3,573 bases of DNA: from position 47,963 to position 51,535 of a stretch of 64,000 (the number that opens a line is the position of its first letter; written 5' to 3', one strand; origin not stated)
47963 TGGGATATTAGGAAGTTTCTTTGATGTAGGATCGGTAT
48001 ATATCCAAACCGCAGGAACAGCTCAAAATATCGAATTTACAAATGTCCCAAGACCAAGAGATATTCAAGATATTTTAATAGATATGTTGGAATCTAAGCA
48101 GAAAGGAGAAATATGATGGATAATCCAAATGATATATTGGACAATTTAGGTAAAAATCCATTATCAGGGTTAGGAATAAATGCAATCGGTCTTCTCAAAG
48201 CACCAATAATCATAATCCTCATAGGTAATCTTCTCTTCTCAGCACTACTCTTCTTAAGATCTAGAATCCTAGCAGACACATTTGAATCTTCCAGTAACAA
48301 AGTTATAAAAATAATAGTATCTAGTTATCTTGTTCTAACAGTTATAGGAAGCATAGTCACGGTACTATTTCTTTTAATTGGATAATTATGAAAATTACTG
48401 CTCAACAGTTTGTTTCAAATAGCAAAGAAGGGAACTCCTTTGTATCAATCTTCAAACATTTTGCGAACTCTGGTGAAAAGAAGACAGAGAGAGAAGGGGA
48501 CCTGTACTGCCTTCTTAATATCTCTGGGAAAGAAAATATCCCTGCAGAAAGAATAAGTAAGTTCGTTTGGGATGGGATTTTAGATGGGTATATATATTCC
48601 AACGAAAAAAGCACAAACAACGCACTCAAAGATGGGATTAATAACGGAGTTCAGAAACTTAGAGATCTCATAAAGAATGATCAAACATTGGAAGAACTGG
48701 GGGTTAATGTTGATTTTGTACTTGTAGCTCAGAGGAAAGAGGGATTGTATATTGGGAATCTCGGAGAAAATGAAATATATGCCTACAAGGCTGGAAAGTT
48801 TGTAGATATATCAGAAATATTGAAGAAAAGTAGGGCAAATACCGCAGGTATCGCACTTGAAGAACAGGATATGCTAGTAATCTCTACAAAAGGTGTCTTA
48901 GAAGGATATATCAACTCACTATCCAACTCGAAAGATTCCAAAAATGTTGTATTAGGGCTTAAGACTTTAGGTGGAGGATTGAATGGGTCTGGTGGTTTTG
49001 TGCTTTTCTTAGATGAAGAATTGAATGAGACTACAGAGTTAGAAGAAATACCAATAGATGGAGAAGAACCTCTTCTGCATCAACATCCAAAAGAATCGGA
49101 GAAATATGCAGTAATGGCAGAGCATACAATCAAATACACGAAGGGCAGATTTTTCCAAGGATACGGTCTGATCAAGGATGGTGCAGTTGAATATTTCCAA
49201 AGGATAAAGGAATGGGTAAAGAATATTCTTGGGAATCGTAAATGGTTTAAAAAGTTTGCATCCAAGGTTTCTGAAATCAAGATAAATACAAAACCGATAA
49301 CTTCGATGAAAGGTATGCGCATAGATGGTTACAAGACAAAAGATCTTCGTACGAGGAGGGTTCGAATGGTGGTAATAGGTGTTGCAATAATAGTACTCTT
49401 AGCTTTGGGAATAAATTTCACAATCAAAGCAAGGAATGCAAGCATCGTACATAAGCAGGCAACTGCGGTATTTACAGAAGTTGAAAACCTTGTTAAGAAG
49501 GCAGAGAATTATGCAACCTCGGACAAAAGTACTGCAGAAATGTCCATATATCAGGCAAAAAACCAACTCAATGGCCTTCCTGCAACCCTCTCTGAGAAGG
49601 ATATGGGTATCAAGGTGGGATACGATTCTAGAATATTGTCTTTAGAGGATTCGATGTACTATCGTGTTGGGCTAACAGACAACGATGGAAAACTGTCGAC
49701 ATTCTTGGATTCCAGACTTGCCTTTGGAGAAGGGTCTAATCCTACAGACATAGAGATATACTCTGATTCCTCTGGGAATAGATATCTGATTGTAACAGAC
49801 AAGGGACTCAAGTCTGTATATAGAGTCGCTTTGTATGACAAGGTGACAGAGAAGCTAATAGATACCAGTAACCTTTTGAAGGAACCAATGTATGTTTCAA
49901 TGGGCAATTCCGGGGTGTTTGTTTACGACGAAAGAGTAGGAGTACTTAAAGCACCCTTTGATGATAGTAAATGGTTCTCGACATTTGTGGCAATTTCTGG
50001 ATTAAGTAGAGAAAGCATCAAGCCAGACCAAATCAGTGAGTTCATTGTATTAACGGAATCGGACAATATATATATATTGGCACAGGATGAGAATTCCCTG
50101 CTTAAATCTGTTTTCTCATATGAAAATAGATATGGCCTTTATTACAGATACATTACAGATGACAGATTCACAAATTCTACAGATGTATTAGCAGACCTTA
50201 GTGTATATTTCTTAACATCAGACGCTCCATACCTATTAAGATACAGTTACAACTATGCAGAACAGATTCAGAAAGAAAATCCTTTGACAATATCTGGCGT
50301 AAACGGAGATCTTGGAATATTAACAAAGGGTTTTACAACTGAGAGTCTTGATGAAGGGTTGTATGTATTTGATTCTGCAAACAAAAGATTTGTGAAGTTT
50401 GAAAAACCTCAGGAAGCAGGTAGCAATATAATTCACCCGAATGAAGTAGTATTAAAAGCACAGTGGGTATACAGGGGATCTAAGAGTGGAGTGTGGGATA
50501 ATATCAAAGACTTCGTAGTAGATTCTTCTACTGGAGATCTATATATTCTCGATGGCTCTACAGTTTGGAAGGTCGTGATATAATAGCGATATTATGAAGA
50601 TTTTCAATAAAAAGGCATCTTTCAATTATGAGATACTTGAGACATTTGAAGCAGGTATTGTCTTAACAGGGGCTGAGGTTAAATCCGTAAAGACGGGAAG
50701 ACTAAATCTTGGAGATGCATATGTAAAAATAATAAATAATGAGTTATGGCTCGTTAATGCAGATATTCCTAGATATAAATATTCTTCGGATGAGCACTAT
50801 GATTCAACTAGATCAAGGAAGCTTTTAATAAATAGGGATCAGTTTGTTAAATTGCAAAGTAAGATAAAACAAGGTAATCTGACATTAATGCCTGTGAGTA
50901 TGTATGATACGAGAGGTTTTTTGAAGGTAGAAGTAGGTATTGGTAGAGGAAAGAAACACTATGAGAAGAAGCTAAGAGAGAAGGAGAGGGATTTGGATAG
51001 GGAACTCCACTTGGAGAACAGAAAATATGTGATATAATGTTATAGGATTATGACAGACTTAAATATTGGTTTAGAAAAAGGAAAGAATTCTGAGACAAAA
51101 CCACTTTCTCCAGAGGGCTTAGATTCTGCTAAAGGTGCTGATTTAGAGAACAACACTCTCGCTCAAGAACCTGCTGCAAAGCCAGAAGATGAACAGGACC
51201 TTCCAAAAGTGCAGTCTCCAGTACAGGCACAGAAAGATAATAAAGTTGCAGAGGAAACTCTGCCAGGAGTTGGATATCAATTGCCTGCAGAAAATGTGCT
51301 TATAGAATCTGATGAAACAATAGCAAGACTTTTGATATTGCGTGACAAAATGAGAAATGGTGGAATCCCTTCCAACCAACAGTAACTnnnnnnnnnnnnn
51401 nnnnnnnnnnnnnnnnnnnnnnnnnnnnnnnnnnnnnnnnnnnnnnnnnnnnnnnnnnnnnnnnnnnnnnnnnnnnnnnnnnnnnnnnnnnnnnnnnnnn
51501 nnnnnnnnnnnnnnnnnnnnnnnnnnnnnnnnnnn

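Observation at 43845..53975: Type IV secretion/pilus-like envelope locus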

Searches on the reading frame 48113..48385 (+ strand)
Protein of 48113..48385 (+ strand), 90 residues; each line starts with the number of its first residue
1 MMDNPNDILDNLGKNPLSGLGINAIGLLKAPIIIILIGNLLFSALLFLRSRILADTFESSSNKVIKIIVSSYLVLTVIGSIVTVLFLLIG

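Call 3: search_protein_families(library=pfam, proteins=[window:48113-48385:+], max_evalue=0.1)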
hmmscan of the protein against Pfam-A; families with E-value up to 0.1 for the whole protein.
window:48113-48385:+ (90 aa): 1 family
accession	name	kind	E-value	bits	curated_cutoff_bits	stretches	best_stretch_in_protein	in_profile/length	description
PF18901.5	DUF5657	-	7e-07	29.8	25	1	27-87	1-61/61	Family of unknown function (DUF5657)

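Call 4: search_protein_families(library=ncbifam, proteins=[window:48113-48385:+], max_evalue=0.1)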
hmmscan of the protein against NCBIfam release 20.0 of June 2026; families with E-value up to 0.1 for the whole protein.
window:48113-48385:+ (90 aa): 1 family
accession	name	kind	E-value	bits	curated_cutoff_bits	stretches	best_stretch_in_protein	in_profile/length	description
TIGR04554.1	3TM_mycoplas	hypoth_equivalog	0.015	15.5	40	1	25-85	37-98/105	TIGR04554 family membrane protein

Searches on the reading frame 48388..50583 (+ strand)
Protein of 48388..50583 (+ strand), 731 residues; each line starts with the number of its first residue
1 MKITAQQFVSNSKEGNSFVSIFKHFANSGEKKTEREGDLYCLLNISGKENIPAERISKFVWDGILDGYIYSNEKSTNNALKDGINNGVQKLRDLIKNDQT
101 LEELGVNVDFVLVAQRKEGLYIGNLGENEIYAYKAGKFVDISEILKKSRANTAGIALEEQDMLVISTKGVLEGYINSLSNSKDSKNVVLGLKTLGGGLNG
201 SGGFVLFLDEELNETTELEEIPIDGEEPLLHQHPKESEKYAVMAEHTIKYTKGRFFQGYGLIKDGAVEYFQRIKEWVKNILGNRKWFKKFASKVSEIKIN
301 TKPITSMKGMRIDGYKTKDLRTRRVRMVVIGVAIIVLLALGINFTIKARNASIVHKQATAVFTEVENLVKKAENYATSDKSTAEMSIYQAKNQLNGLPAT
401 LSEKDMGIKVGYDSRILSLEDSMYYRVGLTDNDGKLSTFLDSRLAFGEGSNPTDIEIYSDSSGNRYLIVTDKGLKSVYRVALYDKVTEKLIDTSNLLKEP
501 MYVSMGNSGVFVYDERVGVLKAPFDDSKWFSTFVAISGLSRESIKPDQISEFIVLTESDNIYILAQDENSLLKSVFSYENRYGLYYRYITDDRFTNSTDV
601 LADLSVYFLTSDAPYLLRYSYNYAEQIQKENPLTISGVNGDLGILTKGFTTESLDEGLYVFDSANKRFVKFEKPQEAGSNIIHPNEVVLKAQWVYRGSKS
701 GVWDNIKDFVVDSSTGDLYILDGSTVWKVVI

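Call 3: search_protein_families(library=pfam, proteins=[window:48388-50583:+], max_evalue=0.1)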
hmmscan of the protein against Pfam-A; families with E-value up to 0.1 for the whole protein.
window:48388-50583:+ (731 aa): 2 families
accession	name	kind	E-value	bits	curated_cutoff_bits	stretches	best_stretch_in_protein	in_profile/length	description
PF02530.20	Porin_2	-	0.0099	15.8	22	1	127-372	145-324/357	Porin subfamily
PF17274.7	DUF5339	-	0.052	14.8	27.7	0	359-400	6-49/70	Family of unknown function (DUF5339)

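Call 4: search_protein_families(library=ncbifam, proteins=[window:48388-50583:+], max_evalue=0.1)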
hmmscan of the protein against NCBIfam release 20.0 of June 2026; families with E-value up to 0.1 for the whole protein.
window:48388-50583:+ (731 aa): 1 family
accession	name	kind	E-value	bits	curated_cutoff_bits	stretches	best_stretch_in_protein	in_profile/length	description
NF033484.1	Stp1_PP2C_phos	equivalog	0.033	13.7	230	0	58-142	44-126/232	Stp1/IreP family PP2C-type Ser/Thr phosphatase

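Call 37: find_homologous_proteins(query=window:48388-50583:+, max_evalue=0.00001)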
Query window:48388-50583:+ (731 aa): 88 proteins with E <= 0.00001 among 8000 candidates.
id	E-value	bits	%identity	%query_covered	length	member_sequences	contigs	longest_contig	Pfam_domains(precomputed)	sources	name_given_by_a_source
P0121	0.0e+0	1614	100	100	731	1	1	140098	-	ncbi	-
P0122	0.0e+0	1455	88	100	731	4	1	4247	-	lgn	-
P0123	0.0e+0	1408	86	100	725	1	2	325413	-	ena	-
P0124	0.0e+0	1375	83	100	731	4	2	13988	-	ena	-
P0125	0.0e+0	1366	83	100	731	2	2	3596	-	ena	-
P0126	0.0e+0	1337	82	100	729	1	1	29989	-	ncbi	-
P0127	0.0e+0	1337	82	100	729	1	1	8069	-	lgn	-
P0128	0.0e+0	1210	73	100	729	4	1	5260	-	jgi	-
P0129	2.6e-287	973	60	100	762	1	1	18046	-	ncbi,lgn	-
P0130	3.2e-287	973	59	100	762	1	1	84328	-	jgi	jgi:hypothetical protein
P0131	7.7e-284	962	58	100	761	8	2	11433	-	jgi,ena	-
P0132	1.9e-283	960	58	100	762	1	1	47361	-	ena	-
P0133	3.0e-283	960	58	100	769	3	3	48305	-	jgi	-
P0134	9.8e-283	958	58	100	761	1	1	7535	-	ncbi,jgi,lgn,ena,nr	ncbi:hypothetical protein KKA50_02200 [Patescibacteria group bacterium]|nr:hypothetical protein [Pat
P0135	5.7e-282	955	57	100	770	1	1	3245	-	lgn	-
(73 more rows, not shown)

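Call 49: predict_structure(alignment_id=A2)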
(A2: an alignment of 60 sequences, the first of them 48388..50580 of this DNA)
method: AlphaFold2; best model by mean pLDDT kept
length: 731 residues; sequences in the alignment: 60
mean_pLDDT: 82.4   pTM: 0.55
mean pLDDT of the five models: 82.4, 81.4, 78.7, 78.6, 77.6
residues with pLDDT >= 90: 289; 70-90: 329; 50-70: 64; < 50: 49
segments of 3 or more residues with pLDDT < 50: 29-32, 219-238, 292-316
pLDDT, mean of each block of 10 residues (from residue 1): 81 72 69 66 83 81 87 84 89 80 80 87 90 87 86 85 89 77 83 81 87 64 31 42 61 61 71 72 59 44 42 48 76 85 84 88 94 88 92 89 90 93 91 89 92 94 92 96 93 94 94 96 89 92 90 91 95 90 90 93 91 89 87 84 88 87 93 83 88 90 93 89 94 87
secondary structure, 60 per line:
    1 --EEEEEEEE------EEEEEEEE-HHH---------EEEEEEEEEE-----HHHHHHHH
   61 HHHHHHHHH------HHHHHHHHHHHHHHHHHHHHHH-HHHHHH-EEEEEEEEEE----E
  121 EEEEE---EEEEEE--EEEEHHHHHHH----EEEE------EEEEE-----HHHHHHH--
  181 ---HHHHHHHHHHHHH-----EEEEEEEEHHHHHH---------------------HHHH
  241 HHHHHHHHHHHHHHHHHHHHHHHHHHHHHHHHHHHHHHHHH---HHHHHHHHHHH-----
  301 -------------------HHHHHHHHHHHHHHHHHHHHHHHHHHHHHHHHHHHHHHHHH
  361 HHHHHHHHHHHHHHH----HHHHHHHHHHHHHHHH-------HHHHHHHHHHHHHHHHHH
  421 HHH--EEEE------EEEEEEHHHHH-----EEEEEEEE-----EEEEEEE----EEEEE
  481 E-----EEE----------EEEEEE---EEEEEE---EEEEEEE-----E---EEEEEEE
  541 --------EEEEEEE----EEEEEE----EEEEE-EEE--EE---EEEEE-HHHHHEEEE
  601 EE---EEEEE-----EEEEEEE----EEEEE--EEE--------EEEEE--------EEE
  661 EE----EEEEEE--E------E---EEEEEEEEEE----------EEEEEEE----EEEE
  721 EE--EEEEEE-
elements in order (helices of 4 or more, strands of 3 or more residues): E3-10 E17-24 E38-47 H53-69 H76-97 H99-104 E106-115 E120-125 E129-134 E137-140 H141-147 E152-155 E162-166 H172-178 H184-196 E202-209 H210-215 H237-281 H285-295 H320-375 H380-395 H403-423 E426-429 E436-441 H442-446 E452-459 E465-471 E476-481 E487-489 E500-505 E509-514 E518-524 E534-540 E549-555 E560-565 E570-574 E576-578 E586-590 H592-596 E597-602 E606-610 E616-622 E627-631 E634-636 E645-649 E658-662 E667-672 E686-695 E706-712 E717-722 E725-730

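Call 52: fold_search(model_id=the predicted structure, library=pdb)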
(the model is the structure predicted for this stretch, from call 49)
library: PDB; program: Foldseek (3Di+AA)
matches with E <= 10: 897; with E <= 0.001: 470
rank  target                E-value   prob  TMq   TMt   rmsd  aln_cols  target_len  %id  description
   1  6qsd                  9.2e-10  1.00  0.28  0.74   4.5       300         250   19  Crystal structure of Pizza6S (released 2020-03-18)
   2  6rek                  1.0e-09  1.00  0.28  0.70   5.1       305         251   19  Crystal structure of Pizza6-SH with Cu2+ (released 2019-07-31)
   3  6rej                  1.6e-09  1.00  0.28  0.73   4.7       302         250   18  Crystal structure of Pizza6-SH with Zn2+ (released 2019-07-31)
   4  3ww9                  1.8e-08  1.00  0.27  0.69   4.7       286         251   19  Crystal structure of the computationally designed Pizza6 protein (released 2014-10-08)
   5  2j86_A                8.8e-08  1.00  0.21  0.57   6.1       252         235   12  Structural analysis of the PP2C Family Phosphatase tPphA of Thermosynechococcus elongatus (released 2007-11-06)
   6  5mqh                  1.3e-07  1.00  0.19  0.49  11.4       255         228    9  Structure of the Phosphatase Domain of the Cell Fate Determinant SpoIIE from Bacillus subtilis in a crystal form without (released 2017-05-31)
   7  2j86_B                1.5e-07  1.00  0.21  0.56   6.1       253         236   11  Structural analysis of the PP2C Family Phosphatase tPphA of Thermosynechococcus elongatus (released 2007-11-06)
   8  4hho                  1.6e-07  1.00  0.28  0.57   5.7       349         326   10  Serum paraoxonase-1 by directed evolution with the H115W mutation (released 2013-03-27)
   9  2xzv                  1.7e-07  1.00  0.20  0.53   6.5       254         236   12  The cyanobacterial PP2C-like phosphatase tPphA requires three metals in the catalytic center for efficient catalysis (released 2011-02-09)
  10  6d69                  1.9e-07  1.00  0.28  0.64   4.9       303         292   12  Crystal Structure of the NHL Repeat Region of D. melanogaster Thin (released 2019-04-24)
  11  5d2u                  2.0e-07  1.00  0.20  0.51   7.0       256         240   13  Crystal structure of tPphA Variant - H39A (released 2016-05-04)
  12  7eeb_G                2.3e-07  1.00  0.23  0.23   7.2       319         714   11  Structure of the CatSpermasome (released 2021-07-28)
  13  2pk0_A                2.7e-07  1.00  0.21  0.56   5.7       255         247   13  Structure of the S. agalactiae serine/threonine phosphatase at 2.65 resolution (released 2007-06-12)
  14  4uuy_A                2.7e-07  1.00  0.24  0.49   9.3       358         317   10  Structural Identification of the Vps18 beta-propeller reveals a critical role in the HOPS complex stability and functi (released 2014-10-29)
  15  2cm1                  3.1e-07  1.00  0.20  0.55   6.8       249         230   10  Crystal structure of the catalytic domain of serine threonine protein phosphatase PstP in complex with 2 Manganese ions. (released 2007-06-12)
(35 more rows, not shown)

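Call 75: search_solved_structures(query=A2, max_evalue=10, show_alignments=3)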
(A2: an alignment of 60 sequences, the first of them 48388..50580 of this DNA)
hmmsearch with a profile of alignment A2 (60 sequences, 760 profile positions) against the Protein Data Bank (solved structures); distinct sequences matched with E-value up to 10: 8.
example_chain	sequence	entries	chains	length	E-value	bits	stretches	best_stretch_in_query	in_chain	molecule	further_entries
1ls4_A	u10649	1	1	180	0.23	13.1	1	183-314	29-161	Apolipophorin-III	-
1aep_A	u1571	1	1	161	0.55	11.8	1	186-314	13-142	APOLIPOPHORIN III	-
9min_D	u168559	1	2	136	0.62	11.6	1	378-478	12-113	designed minibinder KH46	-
4djh_A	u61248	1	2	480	0.91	11.1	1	277-368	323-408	Kappa-type opioid receptor, Lysozyme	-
1eq1_A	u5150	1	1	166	1.1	10.8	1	169-309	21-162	APOLIPOPHORIN-III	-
9cfs_A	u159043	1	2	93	2.9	9.5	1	266-431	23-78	Long regulatory protein rop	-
7kzp_P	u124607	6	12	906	3.7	9.1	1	531-554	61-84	Fanconi anemia core complex-associated protein 100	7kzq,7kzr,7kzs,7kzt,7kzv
8tm9_A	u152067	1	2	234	6.3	8.3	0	355-403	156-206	D_3_633_8x peptide bound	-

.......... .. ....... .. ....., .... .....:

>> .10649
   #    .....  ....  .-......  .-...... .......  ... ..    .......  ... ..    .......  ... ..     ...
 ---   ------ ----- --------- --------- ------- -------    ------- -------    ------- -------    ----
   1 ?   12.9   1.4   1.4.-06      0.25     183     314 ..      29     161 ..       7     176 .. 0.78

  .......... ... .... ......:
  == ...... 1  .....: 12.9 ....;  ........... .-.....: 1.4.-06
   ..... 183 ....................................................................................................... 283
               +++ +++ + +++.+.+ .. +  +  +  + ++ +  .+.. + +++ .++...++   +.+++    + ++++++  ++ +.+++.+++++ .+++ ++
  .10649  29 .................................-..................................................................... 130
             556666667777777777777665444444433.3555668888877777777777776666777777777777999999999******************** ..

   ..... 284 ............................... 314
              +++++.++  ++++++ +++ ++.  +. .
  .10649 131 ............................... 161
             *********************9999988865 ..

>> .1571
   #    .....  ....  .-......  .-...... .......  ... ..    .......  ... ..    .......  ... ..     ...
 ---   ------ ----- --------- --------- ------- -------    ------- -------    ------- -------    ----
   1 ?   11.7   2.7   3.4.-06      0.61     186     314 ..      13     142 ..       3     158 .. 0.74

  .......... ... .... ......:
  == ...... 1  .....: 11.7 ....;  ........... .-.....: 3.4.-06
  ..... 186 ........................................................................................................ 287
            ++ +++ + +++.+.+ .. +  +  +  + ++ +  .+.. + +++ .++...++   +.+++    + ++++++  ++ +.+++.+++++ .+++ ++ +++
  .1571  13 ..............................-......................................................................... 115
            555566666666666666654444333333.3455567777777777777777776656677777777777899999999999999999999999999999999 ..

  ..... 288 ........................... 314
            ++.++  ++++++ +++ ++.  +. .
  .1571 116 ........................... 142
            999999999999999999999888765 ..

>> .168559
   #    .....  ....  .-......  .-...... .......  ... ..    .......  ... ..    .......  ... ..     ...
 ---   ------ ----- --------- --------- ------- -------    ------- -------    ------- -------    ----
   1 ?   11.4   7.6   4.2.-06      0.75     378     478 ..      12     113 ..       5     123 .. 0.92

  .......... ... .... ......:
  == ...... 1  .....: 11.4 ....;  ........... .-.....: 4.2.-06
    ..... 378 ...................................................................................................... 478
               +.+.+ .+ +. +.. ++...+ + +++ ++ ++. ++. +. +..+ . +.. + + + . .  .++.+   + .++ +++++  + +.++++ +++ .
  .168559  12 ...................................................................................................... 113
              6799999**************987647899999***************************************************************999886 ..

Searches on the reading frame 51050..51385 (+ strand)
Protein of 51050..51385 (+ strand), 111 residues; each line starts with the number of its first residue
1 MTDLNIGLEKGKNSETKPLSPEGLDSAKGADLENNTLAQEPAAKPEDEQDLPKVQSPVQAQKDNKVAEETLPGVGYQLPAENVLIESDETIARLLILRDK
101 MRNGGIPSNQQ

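Call 8: search_protein_families(library=pfam, proteins=[window:51050-51385:+], max_evalue=0.001)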
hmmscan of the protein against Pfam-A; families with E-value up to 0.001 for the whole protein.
window:51050-51385:+ (111 aa): 0 families
